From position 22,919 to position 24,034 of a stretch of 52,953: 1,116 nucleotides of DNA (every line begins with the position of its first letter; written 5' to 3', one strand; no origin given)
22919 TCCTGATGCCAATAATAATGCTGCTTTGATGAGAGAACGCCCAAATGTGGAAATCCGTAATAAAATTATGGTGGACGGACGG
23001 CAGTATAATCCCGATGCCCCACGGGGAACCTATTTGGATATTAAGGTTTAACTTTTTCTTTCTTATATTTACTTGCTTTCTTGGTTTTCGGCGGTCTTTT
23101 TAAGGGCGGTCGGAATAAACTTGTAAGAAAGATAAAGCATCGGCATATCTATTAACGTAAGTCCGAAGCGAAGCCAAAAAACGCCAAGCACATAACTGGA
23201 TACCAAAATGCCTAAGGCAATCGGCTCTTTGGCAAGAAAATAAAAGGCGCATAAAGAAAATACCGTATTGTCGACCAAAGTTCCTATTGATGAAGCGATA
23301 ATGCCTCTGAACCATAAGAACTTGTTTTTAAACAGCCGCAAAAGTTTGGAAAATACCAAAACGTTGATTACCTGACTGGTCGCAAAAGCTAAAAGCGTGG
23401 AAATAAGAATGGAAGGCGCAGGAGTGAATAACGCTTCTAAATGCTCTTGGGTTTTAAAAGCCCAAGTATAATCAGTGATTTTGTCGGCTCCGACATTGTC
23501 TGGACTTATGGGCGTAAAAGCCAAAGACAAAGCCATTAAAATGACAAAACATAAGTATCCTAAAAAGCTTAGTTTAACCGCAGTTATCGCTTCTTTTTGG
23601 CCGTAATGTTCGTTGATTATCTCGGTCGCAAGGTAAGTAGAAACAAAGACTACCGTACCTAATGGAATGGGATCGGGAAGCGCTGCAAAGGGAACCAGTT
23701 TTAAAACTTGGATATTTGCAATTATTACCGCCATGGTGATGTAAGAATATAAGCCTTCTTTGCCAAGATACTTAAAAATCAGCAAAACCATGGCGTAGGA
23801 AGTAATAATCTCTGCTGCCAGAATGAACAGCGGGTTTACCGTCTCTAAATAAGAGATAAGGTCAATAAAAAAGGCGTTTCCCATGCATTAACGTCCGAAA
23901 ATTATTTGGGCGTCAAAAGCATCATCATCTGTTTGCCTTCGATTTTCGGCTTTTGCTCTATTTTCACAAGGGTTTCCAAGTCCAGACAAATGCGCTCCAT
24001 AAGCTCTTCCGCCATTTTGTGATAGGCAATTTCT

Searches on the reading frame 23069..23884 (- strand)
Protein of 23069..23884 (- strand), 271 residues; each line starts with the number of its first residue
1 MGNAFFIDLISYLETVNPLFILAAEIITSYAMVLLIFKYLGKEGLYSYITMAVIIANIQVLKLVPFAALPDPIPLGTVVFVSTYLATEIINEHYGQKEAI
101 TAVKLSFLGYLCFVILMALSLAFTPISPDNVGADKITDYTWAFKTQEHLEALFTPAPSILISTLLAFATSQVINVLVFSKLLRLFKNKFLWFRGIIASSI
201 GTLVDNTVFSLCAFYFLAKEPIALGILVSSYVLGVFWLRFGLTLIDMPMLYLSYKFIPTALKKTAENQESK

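Call 66: search_protein_families(library=pfam, proteins=[window:23069-23884:-], max_evalue=0.01)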
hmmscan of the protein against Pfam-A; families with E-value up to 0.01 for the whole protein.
window:23069-23884:- (271 aa): 1 family
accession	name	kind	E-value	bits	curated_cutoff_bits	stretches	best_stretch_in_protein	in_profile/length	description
PF02592.20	Vut_1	-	4.1e-29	102.3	27.2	1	74-252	1-151/152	Putative vitamin uptake transporter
